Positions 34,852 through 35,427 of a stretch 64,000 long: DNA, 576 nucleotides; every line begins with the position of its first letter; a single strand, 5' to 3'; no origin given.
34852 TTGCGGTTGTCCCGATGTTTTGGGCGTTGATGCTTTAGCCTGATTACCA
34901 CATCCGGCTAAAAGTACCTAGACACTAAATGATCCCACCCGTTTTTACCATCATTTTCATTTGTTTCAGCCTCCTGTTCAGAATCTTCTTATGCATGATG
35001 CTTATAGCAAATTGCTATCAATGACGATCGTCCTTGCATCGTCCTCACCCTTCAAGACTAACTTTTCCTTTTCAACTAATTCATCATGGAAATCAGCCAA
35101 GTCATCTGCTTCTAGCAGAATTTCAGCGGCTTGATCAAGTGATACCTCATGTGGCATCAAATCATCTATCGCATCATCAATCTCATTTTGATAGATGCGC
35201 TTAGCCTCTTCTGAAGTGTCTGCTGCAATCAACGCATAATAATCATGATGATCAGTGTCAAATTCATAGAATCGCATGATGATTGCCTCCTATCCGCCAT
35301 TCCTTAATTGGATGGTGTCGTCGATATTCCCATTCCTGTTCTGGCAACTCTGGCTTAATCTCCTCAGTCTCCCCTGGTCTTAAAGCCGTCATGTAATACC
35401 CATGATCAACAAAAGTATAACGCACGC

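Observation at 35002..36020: Four overlapping micro-genes (one highly acidic, one basic) behind a perfect palindromic operator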

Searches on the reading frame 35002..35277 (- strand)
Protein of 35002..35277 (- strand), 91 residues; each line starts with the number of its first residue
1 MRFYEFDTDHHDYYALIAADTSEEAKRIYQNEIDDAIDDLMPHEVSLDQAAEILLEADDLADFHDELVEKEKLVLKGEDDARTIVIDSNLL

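Call 4: search_protein_families(library=pfam, proteins=[window:35002-35277:-], max_evalue=1)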
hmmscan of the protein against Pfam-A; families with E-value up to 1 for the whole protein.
window:35002-35277:- (91 aa): 0 families

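Call 8: search_protein_families(library=phrogs, proteins=[window:35002-35277:-], max_evalue=1)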
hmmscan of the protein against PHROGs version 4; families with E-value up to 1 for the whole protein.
window:35002-35277:- (91 aa): 9 families
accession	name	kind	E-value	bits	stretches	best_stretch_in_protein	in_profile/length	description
phrog_3930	-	unknown function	4.4e-12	47.3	1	1-91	52-145/145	-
phrog_37292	-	unknown function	0.00015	22.6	1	2-43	100-138/182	-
phrog_12560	-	unknown function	0.011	17.1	1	3-47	99-142/146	-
phrog_24888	-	unknown function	0.012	16.5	1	6-86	53-131/177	-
phrog_5459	-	unknown function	0.027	16.2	1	16-73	12-70/103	-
phrog_20540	-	unknown function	0.029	15.5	1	1-44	68-108/156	-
phrog_13185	-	unknown function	0.13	12.9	1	4-70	45-103/193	-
phrog_535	-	unknown function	0.21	12.6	1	31-74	20-65/83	-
phrog_21696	-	unknown function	0.43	11.8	1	19-38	16-35/77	-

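Call 9: search_protein_families(library=ncbifam, proteins=[window:35002-35277:-], max_evalue=1)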
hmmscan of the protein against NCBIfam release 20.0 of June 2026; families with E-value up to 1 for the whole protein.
window:35002-35277:- (91 aa): 0 families

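Call 10: search_protein_families(library=padloc, proteins=[window:35002-35277:-], max_evalue=1)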
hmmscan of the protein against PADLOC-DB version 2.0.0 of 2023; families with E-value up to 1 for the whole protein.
window:35002-35277:- (91 aa): 1 family
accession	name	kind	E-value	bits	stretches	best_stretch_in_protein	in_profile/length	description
PDLC01819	CARF1--CARF_HEPN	-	0.015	11.9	1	2-73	341-411/475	-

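Call 23: search_dna_similar(query=window:35002-35277:-, collection=plasmids, mode=protein, max_evalue=0.001, rows=spread, max_rows=40)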
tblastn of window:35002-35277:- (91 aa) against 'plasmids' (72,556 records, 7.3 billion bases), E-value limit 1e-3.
Records with a match: 36; places in all: 36; records where one place covers at least 80% of the query: 36.
Best place of each record, by identity: 95-99% 4; 90-95% 5; 80-90% 3; 60-80% 24.
By first word of the organism name: Lacticaseibacillus 36.
By predicted mobility (MOB-suite, as given by PLSDB): conjugative 19; mobilizable 15; non-mobilizable 2.
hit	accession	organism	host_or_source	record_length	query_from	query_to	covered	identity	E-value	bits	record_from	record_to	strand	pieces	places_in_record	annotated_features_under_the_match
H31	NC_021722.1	Lacticaseibacillus paracasei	-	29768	1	91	100%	98.9%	1e-38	142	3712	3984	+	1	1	hypothetical protein (x2)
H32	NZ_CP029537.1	Lacticaseibacillus paracasei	cell culture,cream products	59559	1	91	100%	98.9%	1e-38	142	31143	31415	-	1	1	hypothetical protein (x2)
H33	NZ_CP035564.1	Lacticaseibacillus paracasei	cell culture,food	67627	1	91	100%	98.9%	1e-38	142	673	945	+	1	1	hypothetical protein (x2)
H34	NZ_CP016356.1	Lacticaseibacillus paracasei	cell culture,starter culture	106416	1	91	100%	97.8%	8e-38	140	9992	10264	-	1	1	hypothetical protein (x2)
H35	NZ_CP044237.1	Lacticaseibacillus paracasei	Pickle,fermented vegetable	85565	1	91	100%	94.5%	5e-36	134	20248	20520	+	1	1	hypothetical protein (x2)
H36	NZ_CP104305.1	Lacticaseibacillus paracasei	Homo sapiens,mixed culture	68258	1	91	100%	93.4%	1e-35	133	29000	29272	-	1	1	hypothetical protein (x2)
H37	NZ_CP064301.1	Lacticaseibacillus paracasei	single cell,kimchi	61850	1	91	100%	93.4%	2e-35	132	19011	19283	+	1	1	hypothetical protein (x2)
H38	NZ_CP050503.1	Lacticaseibacillus paracasei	Single cell,Animal feed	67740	1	91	100%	93.4%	2e-35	132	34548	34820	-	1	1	hypothetical protein (x2)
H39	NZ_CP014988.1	Lacticaseibacillus paracasei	Plate culture,beef from cattle ...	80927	1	91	100%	92.3%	8e-35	131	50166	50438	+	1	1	hypothetical protein (x2)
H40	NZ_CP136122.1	Lacticaseibacillus paracasei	human,blood culture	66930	1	91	100%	85.7%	4e-32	123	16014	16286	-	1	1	hypothetical protein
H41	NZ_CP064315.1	Lacticaseibacillus paracasei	single cell,kimchi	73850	1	91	100%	84.6%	2e-30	119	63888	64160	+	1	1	hypothetical protein (x2)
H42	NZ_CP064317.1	Lacticaseibacillus paracasei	single cell,kimchi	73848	1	91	100%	84.6%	2e-30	119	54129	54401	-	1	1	hypothetical protein (x2)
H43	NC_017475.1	Lacticaseibacillus paracasei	traditional dairy products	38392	1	91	100%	64.8%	4e-20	89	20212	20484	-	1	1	hypothetical protein (x2)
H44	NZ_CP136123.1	Lacticaseibacillus paracasei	human,blood culture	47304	1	91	100%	64.8%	4e-20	89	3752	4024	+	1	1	hypothetical protein (x2)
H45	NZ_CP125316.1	Lacticaseibacillus rhamnosus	Homo sapiens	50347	1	91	100%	64.8%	4e-20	89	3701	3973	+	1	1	hypothetical protein (x2)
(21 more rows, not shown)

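Call 25: find_homologous_proteins(query=window:35002-35277:-, max_evalue=0.001)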
Query window:35002-35277:- (91 aa): 17 proteins with E <= 0.001 among 21 candidates.
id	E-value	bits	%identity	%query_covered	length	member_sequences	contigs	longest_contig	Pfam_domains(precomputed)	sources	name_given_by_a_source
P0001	8.2e-48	178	98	100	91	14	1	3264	PF27286.1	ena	-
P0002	1.2e-47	178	97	100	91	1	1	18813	PF27286.1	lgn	-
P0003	1.8e-47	177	97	100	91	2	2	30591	PF27286.1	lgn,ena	-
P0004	7.6e-47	175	96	100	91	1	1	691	PF27286.1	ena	-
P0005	2.5e-45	170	93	100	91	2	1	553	PF27286.1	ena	-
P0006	5.5e-45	169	92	100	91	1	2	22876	PF27286.1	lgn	-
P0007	8.8e-45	168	92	100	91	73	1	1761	PF27286.1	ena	-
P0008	2.0e-42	161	87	100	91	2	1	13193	PF27286.1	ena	-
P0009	1.2e-41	158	86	100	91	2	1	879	PF27286.1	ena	-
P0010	2.1e-41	158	85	100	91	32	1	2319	PF27286.1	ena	-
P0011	5.4e-41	156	85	100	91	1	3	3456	PF27286.1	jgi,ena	jgi:hypothetical protein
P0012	7.6e-41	156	85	100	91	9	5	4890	PF27286.1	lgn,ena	-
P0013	2.1e-39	151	84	100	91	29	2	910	PF27286.1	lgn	-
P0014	2.4e-39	151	89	100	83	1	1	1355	PF27286.1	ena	-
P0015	3.4e-38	148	92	87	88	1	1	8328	PF27286.1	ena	-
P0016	1.2e-25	107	64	100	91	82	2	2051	PF27286.1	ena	-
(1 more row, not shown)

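Call 35: find_encoding_contigs(protein=P0003, flank=6000, max_places=3)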
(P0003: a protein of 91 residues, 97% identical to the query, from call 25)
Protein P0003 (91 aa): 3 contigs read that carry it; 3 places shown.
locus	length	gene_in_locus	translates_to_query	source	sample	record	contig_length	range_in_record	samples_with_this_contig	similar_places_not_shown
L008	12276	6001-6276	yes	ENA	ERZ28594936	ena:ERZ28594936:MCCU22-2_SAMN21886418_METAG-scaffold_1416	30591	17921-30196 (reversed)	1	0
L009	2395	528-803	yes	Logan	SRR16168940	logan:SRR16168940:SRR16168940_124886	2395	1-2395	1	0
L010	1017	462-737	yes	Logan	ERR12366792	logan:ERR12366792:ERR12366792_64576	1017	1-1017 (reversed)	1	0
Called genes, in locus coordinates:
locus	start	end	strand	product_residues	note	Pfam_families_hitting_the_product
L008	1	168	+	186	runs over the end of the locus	?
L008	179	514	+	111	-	-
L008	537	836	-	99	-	-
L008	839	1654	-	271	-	PF00142:Fer4_NifH (faint), PF01656:CbiA, PF02374:ArsA_ATPase (weak), PF06564:CBP_BcsQ (faint), PF07015:VirC1 (faint), PF10609:ParA (weak), PF13614:AAA_31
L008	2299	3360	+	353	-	PF06970:RepA_N, PF18008:Bac_RepA_C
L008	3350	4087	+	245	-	-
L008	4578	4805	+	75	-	PF17362:pXO2-34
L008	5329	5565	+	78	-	-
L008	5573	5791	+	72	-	-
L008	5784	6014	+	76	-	-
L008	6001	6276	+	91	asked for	PF27286:YosH_C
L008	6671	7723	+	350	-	PF13529:Peptidase_C39_2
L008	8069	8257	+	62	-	-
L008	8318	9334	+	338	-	-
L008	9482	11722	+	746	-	PF11974:bMG3 (faint), PF09134:Invasin_D3 (faint), PF10670:DUF4198 (faint), PF24025:Ig_DR_A0283-like (faint), PF02369:Big_1 (faint), PF05688:BIg21 (faint), PF13620:CarboxypepD_reg (faint), PF17802:SpaA, +1 more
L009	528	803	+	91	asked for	PF27286:YosH_C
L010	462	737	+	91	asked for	PF27286:YosH_C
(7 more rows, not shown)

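Call 39: search_solved_structures(query=window:35002-35277:-, max_evalue=10, show_alignments=1)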
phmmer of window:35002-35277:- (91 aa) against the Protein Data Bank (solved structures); distinct sequences matched with E-value up to 10: 7.
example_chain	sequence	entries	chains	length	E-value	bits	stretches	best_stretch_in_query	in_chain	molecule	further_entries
7c8n_A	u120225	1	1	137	0.25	15.5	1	20-57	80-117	Nitrogen-fixing NifU domain protein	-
7c8o_A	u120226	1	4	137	0.27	15.4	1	20-57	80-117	Nitrogen-fixing NifU domain protein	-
9c2h_B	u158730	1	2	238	0.37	14.9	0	44-83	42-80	Antibody Fab NP3-B4 Heavy Chain (variable region)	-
7c8m_A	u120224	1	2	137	0.45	14.7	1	20-56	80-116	Nitrogen-fixing NifU domain protein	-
7cnv_A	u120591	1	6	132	0.45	14.7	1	20-56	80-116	Nitrogen-fixing NifU domain protein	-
9wcv_A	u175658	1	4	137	0.49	14.6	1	20-56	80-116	Nitrogen-fixing NifU domain protein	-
8dk2_C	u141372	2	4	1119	2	12.6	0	30-70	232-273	JetC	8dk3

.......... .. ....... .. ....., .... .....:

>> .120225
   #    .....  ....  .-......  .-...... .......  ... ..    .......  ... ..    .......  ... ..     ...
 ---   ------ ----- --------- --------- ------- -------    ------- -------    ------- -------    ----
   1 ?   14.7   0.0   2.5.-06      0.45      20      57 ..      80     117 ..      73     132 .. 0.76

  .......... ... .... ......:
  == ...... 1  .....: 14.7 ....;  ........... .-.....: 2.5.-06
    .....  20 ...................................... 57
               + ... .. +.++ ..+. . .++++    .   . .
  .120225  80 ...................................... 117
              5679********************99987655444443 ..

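Call 53: search_dna_similar(query=window:35002-35277:-, collection=phages, mode=protein, max_evalue=1, max_rows=30)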
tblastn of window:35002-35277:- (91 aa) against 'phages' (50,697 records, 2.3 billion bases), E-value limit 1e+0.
Records with a match: 9; places in all: 9; records where one place covers at least 80% of the query: 0.
Best place of each record, by identity: <60% 9.
By first word of the organism name: Lactobacillus 8; Bacillus 1.
By host as written in the record: Lactobacillus plantarum 6; Lactobacillus plantarum PA106 2; Bacillus sp. ET1 1.
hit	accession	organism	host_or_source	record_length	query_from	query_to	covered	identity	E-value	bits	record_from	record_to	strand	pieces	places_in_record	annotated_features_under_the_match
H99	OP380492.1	Bacillus phage Nachito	Bacillus sp. ET1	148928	1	35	38%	51.4%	2e-2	38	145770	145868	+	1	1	hypothetical protein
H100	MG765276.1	Lactobacillus phage Nyseid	Lactobacillus plantarum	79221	2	43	46%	40.5%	9e-1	33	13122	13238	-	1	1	hypothetical protein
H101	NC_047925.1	Lactobacillus phage Nyseid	Lactobacillus plantarum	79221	2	43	46%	40.5%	9e-1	33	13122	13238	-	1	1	hypothetical protein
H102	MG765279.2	Lactobacillus phage Semele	Lactobacillus plantarum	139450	2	36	38%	47.2%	3e-1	35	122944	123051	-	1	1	hypothetical protein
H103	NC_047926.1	Lactobacillus phage Semele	Lactobacillus plantarum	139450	2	36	38%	47.2%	3e-1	35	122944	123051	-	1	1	hypothetical protein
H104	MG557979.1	Lactobacillus phage Lpa804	Lactobacillus plantarum PA106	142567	2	36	38%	47.2%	6e-1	34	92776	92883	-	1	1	hypothetical protein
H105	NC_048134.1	Lactobacillus phage Lpa804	Lactobacillus plantarum PA106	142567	2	36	38%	47.2%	6e-1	34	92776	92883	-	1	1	hypothetical protein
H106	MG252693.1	Lactobacillus phage Lenus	Lactobacillus plantarum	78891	2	33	35%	46.9%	7e-2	36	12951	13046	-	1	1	hypothetical protein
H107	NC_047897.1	Lactobacillus phage Lenus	Lactobacillus plantarum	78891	2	33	35%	46.9%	7e-2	36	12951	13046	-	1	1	hypothetical protein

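Call 58: predict_structure(alignment_id=A2)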
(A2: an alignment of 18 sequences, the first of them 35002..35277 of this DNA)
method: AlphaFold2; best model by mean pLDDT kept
length: 91 residues; sequences in the alignment: 18
mean_pLDDT: 64.8   pTM: 0.55
mean pLDDT of the five models: 64.8, 64.5, 63.8, 63.0, 54.8
residues with pLDDT >= 90: 0; 70-90: 27; 50-70: 59; < 50: 5
segments of 3 or more residues with pLDDT < 50: 88-91
pLDDT, mean of each block of 10 residues (from residue 1): 70 68 78 66 74 62 56 57 53 47
secondary structure, 60 per line:
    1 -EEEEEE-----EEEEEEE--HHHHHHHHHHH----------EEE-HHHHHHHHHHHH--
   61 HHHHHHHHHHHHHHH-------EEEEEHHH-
elements in order: E2-7 E13-19 H22-32 E43-45 H47-58 H61-75 E83-87

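Call 100: search_protein_families(library=pfam, proteins=[P0016], max_evalue=0.5)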
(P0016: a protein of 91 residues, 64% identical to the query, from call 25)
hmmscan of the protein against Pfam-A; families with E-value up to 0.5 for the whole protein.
P0016 (91 aa): 1 family
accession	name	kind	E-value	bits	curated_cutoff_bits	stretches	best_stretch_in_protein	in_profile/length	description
PF18801.6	RapH_N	-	0.14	12.6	27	1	12-42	13-42/62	response regulator aspartate phosphatase H, N terminal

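Call 101: search_protein_families(library=phrogs, proteins=[P0016], max_evalue=0.1)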
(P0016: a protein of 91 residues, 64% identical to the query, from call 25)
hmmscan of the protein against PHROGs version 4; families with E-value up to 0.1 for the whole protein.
P0016 (91 aa): 3 families
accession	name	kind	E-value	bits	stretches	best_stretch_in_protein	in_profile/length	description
phrog_3930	-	unknown function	5.5e-12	47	1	1-91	52-145/145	-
phrog_37292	-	unknown function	0.00029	21.6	1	2-34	100-132/182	-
phrog_20540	-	unknown function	0.00056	21.1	1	1-56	68-123/156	-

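Call 104: fold_search(model_id=the predicted structure, library=viral)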
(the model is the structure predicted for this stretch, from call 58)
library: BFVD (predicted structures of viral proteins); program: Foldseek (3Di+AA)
matches with E <= 10: 194; with E <= 0.001: 0
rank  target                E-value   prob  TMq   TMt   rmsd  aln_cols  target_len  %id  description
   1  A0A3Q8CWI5            3.8e-03  1.00  0.57  0.56   1.6        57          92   37  Uncharacterized protein [Lactobacillus phage Lpa804]
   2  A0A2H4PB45            5.4e-02  0.99  0.59  0.33   4.0        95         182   25  Thoeris anti-defense 2-like domain-containing protein [Lactobacillus phage Lenus]
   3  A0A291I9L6            9.6e-02  1.00  0.53  0.25   2.3        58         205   29  Putative DNA binding protein [Lactobacillus phage LpeD]
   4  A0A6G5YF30            1.5e-01  0.85  0.35  0.39   3.5        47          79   28  (no name in the UniProt tables at hand)
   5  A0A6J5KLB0            1.7e-01  0.35  0.25  0.32   8.1        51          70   25  Uncharacterized protein [uncultured Caudovirales phage]
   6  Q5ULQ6                2.3e-01  0.80  0.40  0.20   3.2        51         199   29  Orf58 [Lactobacillus phage LP65]
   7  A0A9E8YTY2            2.5e-01  0.89  0.41  0.58   2.6        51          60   25  (no name in the UniProt tables at hand)
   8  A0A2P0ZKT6            2.6e-01  0.47  0.43  0.43   5.9        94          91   17  Uncharacterized protein [Lactobacillus phage Maenad]
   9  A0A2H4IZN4            3.2e-01  0.92  0.46  0.49   2.5        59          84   25  Uncharacterized protein [uncultured Caudovirales phage]
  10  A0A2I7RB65            3.9e-01  0.75  0.34  0.42   4.5        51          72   18  (no name in the UniProt tables at hand)
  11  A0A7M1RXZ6            3.9e-01  0.25  0.30  0.37   3.8        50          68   16  Uncharacterized protein [uncultured phage cr11_1]
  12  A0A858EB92            4.1e-01  0.77  0.58  0.56   3.5        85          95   12  Uncharacterized protein [Listeria phage vB_Liva_VAfA18]
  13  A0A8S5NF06            4.4e-01  0.87  0.40  0.31   3.0        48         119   25  DNA-directed RNA polymerase [Siphoviridae sp. cthSp75]
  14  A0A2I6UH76            4.7e-01  0.41  0.29  0.32   6.4        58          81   21  Uncharacterized protein [Salinibacter phage M31CR41-2]
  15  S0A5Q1                5.6e-01  0.80  0.43  0.38   2.4        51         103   20  Uncharacterized protein [Cellulophaga phage phi13:2]
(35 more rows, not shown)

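Call 105: get_annotated_region(hit=H106, flank=2500)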
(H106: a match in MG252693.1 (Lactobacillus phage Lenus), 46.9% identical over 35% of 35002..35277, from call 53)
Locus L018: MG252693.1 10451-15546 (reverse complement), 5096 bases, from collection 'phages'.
description: Lactobacillus phage Lenus, complete genome.
organism: Lactobacillus phage Lenus (NCBI taxid 2053682)
taxonomy: Viruses; Duplodnaviria; Heunggongvirae; Uroviricota; Caudoviricetes; Tybeckvirinae; Lenusvirus; Lenusvirus lenus
host: Lactobacillus plantarum; source: organic waste runoff; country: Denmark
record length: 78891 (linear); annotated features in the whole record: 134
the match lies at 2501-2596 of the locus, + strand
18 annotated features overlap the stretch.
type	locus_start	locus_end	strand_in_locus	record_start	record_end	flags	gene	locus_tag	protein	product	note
CDS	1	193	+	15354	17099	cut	yorK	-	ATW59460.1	single-strand DNA-specific exonuclease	putative SPBc2 prophage-derived single-strand DNA-specific exonuclease YorK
CDS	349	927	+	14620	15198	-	-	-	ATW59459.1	hypothetical protein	-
CDS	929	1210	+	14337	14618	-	-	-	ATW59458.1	hypothetical protein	-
CDS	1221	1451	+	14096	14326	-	-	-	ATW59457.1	hypothetical protein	-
CDS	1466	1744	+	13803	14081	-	-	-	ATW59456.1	hypothetical protein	-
CDS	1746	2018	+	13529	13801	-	-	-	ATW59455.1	hypothetical protein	-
CDS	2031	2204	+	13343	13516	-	-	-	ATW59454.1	hypothetical protein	-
CDS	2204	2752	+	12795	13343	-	-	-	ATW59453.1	hypothetical protein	-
CDS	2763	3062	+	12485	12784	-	-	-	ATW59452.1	hypothetical protein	-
CDS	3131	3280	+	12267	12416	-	-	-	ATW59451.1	hypothetical protein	-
CDS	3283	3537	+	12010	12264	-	-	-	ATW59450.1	hypothetical protein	-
CDS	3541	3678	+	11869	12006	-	-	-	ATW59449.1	hypothetical protein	-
CDS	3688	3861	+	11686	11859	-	-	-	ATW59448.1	hypothetical protein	-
CDS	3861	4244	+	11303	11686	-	-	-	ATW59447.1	YopX protein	-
CDS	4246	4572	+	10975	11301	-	-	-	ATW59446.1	hypothetical protein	-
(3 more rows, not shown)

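Call 106: search_protein_families(library=pfam, proteins=[L018:2204-2749:+], max_evalue=0.1)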
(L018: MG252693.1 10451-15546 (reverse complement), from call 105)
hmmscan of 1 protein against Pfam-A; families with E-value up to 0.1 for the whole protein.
L018:2204-2749:+ (182 aa): 1 family
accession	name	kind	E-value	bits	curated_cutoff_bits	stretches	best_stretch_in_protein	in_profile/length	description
PF11195.14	Tad2-like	-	1.2e-12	48.6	25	1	21-95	3-73/73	Thoeris anti-defense 2-like domain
